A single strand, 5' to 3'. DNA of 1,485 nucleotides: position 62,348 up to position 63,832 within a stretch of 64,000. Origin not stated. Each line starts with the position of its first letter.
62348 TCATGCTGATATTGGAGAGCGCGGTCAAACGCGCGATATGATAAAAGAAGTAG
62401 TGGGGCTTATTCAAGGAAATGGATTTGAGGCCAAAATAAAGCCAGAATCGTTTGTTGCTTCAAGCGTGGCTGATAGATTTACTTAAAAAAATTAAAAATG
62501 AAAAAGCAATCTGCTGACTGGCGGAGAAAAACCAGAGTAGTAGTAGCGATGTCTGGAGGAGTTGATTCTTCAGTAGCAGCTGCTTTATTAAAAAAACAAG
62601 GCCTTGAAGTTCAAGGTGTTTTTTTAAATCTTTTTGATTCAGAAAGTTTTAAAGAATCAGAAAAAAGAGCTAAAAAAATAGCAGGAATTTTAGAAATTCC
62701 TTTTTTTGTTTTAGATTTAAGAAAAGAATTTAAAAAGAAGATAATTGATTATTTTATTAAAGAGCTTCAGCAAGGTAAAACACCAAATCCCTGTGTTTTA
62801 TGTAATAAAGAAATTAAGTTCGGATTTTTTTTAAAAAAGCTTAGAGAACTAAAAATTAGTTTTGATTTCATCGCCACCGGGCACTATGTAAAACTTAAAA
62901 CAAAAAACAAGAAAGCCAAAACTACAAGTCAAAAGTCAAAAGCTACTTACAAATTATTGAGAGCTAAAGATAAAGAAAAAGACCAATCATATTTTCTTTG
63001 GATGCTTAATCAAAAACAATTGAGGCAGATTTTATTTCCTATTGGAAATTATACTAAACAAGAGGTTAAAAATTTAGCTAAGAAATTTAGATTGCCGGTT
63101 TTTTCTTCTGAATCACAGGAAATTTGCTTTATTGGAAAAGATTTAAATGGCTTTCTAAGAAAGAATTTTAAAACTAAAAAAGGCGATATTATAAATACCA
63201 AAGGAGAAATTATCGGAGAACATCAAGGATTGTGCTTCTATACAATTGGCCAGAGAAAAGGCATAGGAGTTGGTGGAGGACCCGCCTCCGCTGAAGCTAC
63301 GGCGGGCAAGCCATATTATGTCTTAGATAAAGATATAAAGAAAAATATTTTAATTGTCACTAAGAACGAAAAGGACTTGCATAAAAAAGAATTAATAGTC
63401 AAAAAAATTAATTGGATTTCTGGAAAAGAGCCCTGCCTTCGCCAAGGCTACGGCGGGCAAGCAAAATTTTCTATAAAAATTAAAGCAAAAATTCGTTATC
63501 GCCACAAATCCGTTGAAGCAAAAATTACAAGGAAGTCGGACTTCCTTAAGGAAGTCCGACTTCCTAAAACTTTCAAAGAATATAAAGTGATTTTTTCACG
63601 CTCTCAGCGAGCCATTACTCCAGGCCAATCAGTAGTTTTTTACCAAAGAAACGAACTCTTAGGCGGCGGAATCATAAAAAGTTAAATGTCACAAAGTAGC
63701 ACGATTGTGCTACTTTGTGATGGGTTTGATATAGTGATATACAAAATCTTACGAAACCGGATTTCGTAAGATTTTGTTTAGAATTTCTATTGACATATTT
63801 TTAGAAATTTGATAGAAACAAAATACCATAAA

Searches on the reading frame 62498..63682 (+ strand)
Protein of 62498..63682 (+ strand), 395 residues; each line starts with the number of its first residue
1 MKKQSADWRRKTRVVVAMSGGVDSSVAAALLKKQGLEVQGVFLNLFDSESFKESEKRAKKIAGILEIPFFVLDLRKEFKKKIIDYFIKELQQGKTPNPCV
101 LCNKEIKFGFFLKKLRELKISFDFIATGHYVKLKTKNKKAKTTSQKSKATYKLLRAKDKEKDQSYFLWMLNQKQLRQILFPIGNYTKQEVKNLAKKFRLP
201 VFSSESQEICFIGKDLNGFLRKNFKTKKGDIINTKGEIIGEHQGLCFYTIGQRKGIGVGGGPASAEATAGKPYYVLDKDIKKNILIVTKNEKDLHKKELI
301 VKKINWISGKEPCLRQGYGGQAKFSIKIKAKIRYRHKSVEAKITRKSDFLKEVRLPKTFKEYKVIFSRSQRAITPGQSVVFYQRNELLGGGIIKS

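Call 39: find_homologous_proteins(query=window:62498-63682:+, max_evalue=1e-30)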
Query window:62498-63682:+ (395 aa): 8000 proteins with E <= 1e-30 among 8000 candidates; the best 120 are listed.
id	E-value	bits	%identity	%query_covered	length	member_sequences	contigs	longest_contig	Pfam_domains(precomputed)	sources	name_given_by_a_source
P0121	1.6e-252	855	99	100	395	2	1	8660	PF24167.2,PF20259.4,PF03054.23,PF06508.20,PF02568.21,PF00764.26,PF20258.5,PF02540.24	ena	-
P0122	1.7e-176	605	75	98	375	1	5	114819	PF24167.2,PF20259.4,PF03054.23,PF02568.21,PF00764.26,PF20258.5,PF02540.24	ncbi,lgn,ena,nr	ncbi:tRNA 2-thiouridine(34) synthase MnmA [Candidatus Parcubacteria bacterium]|nr:tRNA 2-thiouridine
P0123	1.8e-157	542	67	100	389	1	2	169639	PF24167.2,PF20259.4,PF03054.23,PF02568.21,PF00764.26,PF20258.5,PF02540.24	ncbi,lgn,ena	-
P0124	5.7e-151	521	70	97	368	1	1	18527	PF24167.2,PF01507.26,PF20259.4,PF03054.23,PF06508.20,PF02568.21,PF01171.27,PF00764.26,PF20258.5,PF02540.24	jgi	-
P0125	2.5e-150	519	68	97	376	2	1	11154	PF20259.4,PF03054.23,PF00764.26,PF20258.5,PF02540.24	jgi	-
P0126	6.4e-148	511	70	97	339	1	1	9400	PF01507.26,PF20259.4,PF03054.23,PF06508.20,PF02568.21,PF01171.27,PF00764.26,PF20258.5,PF02540.24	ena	-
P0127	6.6e-140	484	67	95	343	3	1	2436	PF20259.4,PF03054.23,PF20258.5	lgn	-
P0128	2.0e-134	466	62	96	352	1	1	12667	PF20259.4,PF03054.23,PF00764.26,PF20258.5,PF02540.24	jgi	-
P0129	2.1e-130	453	60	97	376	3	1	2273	PF20259.4,PF03054.23,PF00764.26,PF20258.5,PF02540.24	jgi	-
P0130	4.7e-130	452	61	97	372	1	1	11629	PF24167.2,PF20259.4,PF03054.23,PF06508.20,PF02568.21,PF01171.27,PF00764.26,PF20258.5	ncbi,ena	-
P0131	1.5e-128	447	60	99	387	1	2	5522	PF20259.4,PF03054.23,PF00764.26,PF20258.5,PF02540.24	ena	-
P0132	2.1e-128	447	61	96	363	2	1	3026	PF20259.4,PF03054.23,PF06508.20,PF00764.26,PF20258.5,PF02540.24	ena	-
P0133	4.9e-128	445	59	97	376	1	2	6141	PF20259.4,PF03054.23,PF00764.26,PF20258.5,PF02540.24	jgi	-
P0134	2.0e-127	443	59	97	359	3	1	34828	PF24167.2,PF20259.4,PF03054.23,PF00764.26,PF20258.5,PF02540.24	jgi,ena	-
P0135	2.7e-127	443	61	94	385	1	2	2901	PF01507.26,PF20259.4,PF03054.23,PF00764.26,PF20258.5,PF02540.24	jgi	-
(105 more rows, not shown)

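Call 53: find_encoding_contigs(protein=P0122, flank=10000, max_places=1)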
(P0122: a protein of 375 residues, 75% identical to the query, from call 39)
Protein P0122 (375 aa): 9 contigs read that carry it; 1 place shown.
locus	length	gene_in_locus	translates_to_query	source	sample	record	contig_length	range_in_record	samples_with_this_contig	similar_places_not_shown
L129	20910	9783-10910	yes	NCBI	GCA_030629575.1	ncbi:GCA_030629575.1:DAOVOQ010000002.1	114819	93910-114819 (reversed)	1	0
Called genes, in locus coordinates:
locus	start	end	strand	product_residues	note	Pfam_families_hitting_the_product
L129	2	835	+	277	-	?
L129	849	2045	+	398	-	PF01676:Metalloenzyme, PF10143:PhosphMutase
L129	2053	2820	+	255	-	-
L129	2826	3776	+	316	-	PF00480:ROK, PF01869:BcrAD_BadFG (faint)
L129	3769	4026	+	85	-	PF00462:Glutaredoxin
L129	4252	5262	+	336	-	PF00044:Gp_dh_N, PF02800:Gp_dh_C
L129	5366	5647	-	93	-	-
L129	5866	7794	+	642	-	PF16177:ACAS_N, PF00501:AMP-binding, PF13193:AMP-binding_C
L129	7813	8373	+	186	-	PF00072:Response_reg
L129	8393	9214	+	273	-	PF00121:TIM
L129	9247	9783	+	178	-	PF04308:RNaseH_like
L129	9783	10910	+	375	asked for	PF00764:Arginosuc_synth (weak), PF02540:NAD_synthase (faint), PF02568:ThiI (faint), PF03054:tRNA_Me_trans, PF24167:DUF7411 (weak), PF20259:tRNA_Me_trans_M, PF20258:tRNA_Me_trans_C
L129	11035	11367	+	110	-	-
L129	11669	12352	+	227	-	PF05552:MS_channel_1st_1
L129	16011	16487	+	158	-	PF00961:LAGLIDADG_1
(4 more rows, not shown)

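Call 54: find_encoding_contigs(protein=P0123, flank=10000, max_places=1)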
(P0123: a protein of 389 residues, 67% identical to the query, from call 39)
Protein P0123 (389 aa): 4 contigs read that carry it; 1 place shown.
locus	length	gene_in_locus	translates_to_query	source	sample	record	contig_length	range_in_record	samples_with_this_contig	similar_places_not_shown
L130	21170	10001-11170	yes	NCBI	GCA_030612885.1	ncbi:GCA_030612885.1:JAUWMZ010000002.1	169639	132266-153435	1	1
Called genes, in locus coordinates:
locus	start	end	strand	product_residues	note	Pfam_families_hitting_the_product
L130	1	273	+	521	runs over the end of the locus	PF00091:Tubulin, PF12327:FtsZ_C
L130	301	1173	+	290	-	PF00483:NTP_transferase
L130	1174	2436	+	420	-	PF03952:Enolase_N, PF00113:Enolase_C, PF13378:MR_MLE_C (weak)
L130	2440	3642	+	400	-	PF01676:Metalloenzyme, PF10143:PhosphMutase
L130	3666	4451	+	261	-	-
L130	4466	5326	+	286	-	PF00480:ROK, PF01869:BcrAD_BadFG (faint)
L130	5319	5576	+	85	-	PF00462:Glutaredoxin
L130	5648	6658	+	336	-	PF00044:Gp_dh_N, PF02800:Gp_dh_C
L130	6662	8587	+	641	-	PF16177:ACAS_N, PF00501:AMP-binding, PF13193:AMP-binding_C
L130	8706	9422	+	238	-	PF00121:TIM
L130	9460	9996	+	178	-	PF04308:RNaseH_like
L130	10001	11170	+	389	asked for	PF02540:NAD_synthase (faint), PF00764:Arginosuc_synth (weak), PF02568:ThiI (faint), PF03054:tRNA_Me_trans, PF24167:DUF7411 (weak), PF20259:tRNA_Me_trans_M, PF20258:tRNA_Me_trans_C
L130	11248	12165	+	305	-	-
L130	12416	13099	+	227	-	PF05552:MS_channel_1st_1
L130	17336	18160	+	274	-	PF04085:MreC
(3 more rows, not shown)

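Call 55: find_encoding_contigs(protein=P0121, flank=10000, max_places=2)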
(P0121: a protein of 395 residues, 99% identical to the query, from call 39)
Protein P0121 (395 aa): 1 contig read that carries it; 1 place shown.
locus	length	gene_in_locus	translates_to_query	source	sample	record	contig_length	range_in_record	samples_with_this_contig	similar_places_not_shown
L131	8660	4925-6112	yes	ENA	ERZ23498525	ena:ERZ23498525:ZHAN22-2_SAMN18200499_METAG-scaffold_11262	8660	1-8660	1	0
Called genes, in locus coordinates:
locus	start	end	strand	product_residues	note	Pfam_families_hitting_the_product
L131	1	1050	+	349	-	?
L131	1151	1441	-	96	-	-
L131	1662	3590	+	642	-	PF16177:ACAS_N, PF00501:AMP-binding, PF13193:AMP-binding_C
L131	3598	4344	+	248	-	PF00121:TIM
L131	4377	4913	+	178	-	PF04308:RNaseH_like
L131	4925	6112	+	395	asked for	PF00764:Arginosuc_synth, PF02540:NAD_synthase (faint), PF02568:ThiI (faint), PF03054:tRNA_Me_trans, PF06508:QueC (weak), PF24167:DUF7411 (weak), PF20259:tRNA_Me_trans_M, PF20258:tRNA_Me_trans_C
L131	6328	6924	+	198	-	PF01909:NTP_transf_2 (faint)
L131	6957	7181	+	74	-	-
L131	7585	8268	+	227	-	PF05552:MS_channel_1st_1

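Call 89: predict_structure(alignment_id=A5)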
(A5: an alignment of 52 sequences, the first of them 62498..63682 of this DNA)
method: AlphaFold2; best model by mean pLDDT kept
length: 395 residues; sequences in the alignment: 52
mean_pLDDT: 82.9   pTM: 0.81
mean pLDDT of the five models: 82.9, 73.7, 71.0, 59.7, 57.8
residues with pLDDT >= 90: 202; 70-90: 115; 50-70: 49; < 50: 29
segments of 3 or more residues with pLDDT < 50: 1-5, 208-213, 259-269, 315-318, 320-322
pLDDT, mean of each block of 10 residues (from residue 1): 50 93 95 96 88 93 97 90 84 83 89 93 94 82 64 94 93 94 95 95 57 63 83 93 85 59 39 84 91 92 91 56 74 87 77 56 94 90 94 93
secondary structure, 60 per line:
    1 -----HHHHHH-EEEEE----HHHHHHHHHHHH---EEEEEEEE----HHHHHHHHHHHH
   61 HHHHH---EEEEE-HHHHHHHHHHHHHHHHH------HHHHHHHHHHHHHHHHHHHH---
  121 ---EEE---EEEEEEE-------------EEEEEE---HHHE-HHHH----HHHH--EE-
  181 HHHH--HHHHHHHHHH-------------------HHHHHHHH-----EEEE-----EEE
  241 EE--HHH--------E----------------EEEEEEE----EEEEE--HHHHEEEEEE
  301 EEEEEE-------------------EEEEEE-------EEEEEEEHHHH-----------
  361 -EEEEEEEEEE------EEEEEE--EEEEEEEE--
elements in order: H6-11 E13-17 H22-33 E37-44 H49-65 E69-73 H75-91 H98-117 E124-126 E130-136 E150-155 H164-167 H172-175 H181-184 H187-196 H216-223 E229-232 E238-242 E273-279 E284-288 H291-294 E295-306 E326-331 E339-345 H346-349 E362-371 E378-383 E386-393
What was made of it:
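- The MnmA inserts lie in loops with pLDDT below 50 (call 89).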
